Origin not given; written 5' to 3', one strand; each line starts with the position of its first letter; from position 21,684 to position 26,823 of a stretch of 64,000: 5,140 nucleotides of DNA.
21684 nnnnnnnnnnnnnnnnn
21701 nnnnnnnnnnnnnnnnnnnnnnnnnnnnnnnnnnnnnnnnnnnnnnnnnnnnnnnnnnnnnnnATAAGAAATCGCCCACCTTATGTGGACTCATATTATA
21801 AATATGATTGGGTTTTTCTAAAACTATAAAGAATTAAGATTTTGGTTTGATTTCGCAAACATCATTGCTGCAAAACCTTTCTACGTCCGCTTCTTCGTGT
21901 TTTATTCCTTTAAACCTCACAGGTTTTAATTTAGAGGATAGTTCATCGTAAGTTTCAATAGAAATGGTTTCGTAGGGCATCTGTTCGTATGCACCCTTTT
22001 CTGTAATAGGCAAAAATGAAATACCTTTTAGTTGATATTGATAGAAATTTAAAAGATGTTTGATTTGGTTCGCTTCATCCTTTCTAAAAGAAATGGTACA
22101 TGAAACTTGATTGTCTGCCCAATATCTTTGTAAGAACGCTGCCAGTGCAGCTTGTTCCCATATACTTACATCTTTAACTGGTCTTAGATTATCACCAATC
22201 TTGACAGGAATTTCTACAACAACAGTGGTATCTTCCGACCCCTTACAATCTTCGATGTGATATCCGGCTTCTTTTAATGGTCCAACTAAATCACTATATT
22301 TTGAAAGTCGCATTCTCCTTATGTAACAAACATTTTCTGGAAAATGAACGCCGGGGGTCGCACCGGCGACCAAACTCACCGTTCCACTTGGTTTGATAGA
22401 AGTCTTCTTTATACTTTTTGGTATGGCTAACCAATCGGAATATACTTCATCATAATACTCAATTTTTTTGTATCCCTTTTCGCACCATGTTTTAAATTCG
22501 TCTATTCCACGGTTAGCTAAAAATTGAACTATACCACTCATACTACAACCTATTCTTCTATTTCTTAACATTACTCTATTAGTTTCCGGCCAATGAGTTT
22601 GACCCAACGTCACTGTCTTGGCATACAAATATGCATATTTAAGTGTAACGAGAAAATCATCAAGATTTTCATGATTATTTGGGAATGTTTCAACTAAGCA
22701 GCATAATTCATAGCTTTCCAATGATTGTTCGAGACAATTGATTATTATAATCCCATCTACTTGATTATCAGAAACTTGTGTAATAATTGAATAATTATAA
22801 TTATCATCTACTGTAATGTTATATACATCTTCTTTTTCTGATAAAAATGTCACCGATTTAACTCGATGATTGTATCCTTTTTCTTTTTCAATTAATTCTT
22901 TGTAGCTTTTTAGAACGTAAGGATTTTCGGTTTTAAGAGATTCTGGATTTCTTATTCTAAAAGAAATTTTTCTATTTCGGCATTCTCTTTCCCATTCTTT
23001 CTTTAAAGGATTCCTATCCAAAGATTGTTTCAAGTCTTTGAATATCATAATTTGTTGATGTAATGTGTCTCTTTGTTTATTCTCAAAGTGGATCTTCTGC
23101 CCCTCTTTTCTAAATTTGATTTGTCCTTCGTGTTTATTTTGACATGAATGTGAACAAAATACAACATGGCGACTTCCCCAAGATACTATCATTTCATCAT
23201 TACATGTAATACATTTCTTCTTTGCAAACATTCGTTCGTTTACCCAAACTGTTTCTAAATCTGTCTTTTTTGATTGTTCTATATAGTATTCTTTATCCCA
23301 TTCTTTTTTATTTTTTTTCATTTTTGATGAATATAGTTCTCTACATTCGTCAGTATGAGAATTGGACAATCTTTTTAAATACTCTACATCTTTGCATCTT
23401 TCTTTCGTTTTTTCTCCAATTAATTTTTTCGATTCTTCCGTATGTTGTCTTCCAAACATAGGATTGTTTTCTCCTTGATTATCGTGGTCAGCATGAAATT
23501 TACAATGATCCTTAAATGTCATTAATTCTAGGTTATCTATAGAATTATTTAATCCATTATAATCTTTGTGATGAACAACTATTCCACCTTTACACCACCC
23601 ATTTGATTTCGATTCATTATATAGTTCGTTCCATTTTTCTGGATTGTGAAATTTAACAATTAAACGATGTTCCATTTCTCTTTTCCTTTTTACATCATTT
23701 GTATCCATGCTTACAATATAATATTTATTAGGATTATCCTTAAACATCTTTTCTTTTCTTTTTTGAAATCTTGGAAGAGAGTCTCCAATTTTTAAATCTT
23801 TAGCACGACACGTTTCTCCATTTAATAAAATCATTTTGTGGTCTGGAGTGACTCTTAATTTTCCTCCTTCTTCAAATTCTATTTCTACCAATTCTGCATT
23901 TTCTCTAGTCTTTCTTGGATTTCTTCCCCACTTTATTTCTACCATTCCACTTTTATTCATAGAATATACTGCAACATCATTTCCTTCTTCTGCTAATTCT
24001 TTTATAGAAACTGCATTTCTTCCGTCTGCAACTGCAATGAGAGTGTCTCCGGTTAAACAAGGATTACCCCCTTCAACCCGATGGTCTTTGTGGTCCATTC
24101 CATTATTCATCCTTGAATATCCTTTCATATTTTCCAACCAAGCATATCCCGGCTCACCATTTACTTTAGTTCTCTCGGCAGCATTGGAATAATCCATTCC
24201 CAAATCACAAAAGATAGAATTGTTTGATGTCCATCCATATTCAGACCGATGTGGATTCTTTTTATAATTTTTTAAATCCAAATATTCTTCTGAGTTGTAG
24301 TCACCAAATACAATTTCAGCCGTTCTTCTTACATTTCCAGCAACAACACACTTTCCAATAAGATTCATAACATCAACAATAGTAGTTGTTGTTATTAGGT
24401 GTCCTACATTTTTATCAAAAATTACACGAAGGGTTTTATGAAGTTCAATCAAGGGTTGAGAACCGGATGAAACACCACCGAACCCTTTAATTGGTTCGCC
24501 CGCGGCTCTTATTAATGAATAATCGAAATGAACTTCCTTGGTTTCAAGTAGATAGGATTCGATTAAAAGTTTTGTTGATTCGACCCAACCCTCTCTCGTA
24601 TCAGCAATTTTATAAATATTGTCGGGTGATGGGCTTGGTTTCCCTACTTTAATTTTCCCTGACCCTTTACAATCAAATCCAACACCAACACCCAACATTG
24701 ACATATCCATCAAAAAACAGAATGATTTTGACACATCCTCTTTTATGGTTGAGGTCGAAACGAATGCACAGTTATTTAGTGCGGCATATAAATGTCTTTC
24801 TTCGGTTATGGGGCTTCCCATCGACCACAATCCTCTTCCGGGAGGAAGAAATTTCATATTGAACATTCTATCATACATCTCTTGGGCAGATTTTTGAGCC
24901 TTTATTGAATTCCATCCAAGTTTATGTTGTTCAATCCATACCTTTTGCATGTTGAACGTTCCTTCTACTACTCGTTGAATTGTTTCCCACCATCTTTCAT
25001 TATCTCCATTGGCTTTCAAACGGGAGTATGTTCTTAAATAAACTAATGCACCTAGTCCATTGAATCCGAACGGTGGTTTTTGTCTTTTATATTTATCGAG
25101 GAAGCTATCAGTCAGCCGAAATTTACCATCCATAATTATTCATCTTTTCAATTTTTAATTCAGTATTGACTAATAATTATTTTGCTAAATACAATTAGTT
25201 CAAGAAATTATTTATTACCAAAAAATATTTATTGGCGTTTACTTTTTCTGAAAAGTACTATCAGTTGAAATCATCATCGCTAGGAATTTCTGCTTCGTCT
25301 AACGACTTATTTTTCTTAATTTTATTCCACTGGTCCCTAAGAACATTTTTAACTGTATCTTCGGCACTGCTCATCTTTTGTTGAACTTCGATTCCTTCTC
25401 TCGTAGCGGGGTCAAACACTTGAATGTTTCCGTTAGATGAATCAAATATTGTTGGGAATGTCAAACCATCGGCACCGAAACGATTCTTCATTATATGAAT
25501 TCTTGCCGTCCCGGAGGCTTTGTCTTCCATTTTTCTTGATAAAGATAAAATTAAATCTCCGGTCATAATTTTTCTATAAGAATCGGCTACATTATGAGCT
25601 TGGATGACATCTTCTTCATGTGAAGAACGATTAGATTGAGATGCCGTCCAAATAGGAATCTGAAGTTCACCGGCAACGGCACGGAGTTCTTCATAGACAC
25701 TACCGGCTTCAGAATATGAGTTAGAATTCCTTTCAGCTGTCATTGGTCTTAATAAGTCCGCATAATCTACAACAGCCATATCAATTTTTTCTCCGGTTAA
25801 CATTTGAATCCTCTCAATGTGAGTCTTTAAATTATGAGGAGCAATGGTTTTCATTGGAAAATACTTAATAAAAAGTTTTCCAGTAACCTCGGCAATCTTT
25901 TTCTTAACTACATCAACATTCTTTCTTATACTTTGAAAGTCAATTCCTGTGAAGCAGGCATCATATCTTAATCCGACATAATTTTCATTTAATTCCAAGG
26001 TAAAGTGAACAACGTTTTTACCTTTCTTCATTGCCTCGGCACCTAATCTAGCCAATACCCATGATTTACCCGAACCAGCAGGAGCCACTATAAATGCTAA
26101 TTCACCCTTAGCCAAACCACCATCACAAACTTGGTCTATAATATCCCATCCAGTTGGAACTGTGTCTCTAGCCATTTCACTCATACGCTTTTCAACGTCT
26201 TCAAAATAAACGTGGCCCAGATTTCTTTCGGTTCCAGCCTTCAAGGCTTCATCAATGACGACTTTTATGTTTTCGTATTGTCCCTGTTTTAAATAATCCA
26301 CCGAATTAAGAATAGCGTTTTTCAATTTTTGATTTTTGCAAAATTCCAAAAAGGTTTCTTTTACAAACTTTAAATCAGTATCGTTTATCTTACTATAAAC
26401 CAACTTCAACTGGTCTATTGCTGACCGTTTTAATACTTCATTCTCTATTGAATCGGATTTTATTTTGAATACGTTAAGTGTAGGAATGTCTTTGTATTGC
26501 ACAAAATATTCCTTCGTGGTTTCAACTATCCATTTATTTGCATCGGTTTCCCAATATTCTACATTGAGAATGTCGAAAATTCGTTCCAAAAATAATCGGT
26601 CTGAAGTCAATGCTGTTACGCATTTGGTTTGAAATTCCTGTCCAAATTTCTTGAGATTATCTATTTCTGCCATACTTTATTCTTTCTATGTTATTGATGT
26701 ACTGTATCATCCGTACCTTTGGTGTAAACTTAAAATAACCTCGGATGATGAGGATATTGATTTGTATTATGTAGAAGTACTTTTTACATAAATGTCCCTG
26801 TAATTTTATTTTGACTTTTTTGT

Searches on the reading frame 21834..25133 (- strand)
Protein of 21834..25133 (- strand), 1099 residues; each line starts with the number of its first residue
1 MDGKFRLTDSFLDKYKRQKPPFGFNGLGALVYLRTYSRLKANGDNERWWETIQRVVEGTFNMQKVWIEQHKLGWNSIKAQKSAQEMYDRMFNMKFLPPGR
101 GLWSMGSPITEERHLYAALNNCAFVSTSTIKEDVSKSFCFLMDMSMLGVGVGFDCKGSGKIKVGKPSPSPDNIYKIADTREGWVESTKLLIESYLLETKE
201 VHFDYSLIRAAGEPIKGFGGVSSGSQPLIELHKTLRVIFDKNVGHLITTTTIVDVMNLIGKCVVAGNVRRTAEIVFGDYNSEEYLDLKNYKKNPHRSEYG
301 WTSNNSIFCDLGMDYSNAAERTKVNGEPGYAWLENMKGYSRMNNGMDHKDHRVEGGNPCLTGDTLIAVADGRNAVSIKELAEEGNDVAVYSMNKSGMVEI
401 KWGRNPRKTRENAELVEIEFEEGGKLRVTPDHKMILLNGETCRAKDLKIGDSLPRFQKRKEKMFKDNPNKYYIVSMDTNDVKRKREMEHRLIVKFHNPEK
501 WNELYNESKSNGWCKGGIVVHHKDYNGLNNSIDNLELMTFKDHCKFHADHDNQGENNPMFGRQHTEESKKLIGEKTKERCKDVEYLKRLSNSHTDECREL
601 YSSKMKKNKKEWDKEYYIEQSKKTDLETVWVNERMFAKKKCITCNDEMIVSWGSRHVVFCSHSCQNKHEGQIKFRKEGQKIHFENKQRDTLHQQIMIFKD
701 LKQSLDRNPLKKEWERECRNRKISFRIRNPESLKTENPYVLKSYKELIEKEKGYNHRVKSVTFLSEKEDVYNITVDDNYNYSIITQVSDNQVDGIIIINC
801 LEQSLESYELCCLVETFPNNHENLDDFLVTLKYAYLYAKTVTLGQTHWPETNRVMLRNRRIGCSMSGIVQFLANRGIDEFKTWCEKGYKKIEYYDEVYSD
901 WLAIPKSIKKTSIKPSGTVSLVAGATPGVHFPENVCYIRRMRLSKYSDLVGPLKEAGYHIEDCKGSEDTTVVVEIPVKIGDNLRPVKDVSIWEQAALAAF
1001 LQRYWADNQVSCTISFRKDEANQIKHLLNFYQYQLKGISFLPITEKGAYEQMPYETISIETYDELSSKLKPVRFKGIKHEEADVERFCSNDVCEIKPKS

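Call 7: search_protein_families(library=phrogs, proteins=[window:21834-25133:-], max_evalue=0.001)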
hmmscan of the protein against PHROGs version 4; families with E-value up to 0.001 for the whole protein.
window:21834-25133:- (1099 aa): 4 families
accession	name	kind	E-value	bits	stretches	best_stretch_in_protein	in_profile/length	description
phrog_367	-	DNA, RNA and nucleotide metabolism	3.2e-121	406.7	2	23-360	30-389/701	ribonucleotide reductase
phrog_959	-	DNA, RNA and nucleotide metabolism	3.4e-06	27.9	1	460-576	31-131/138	HNH endonuclease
phrog_7545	-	DNA, RNA and nucleotide metabolism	7.3e-06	27.3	1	514-559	100-145/160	HNH endonuclease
phrog_15471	-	DNA, RNA and nucleotide metabolism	0.00021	22.2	1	461-681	8-144/183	HNH endonuclease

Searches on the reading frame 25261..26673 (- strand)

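Call 7: search_protein_families(library=phrogs, proteins=[window:25261-26673:-], max_evalue=0.001)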
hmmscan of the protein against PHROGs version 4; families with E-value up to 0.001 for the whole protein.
window:25261-26673:- (470 aa): 6 families
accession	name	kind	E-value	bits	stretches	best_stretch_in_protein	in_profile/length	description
phrog_19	-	DNA, RNA and nucleotide metabolism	1.8e-73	249.4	1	12-450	161-604/621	DnaB-like replicative helicase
phrog_239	-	DNA, RNA and nucleotide metabolism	1.4e-23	84.8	1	126-455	294-627/801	DNA primase/helicase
phrog_243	-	DNA, RNA and nucleotide metabolism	1.4e-17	64.5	1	163-401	9-245/273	DnaB-like replicative helicase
phrog_11530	-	unknown function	5.6e-06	27.3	1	278-426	15-162/184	-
phrog_8337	-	DNA, RNA and nucleotide metabolism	2.7e-05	24.7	1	144-225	22-103/273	DNA repair protein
phrog_2666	-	head and packaging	0.00026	20.8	1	189-255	320-390/555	terminase large subunit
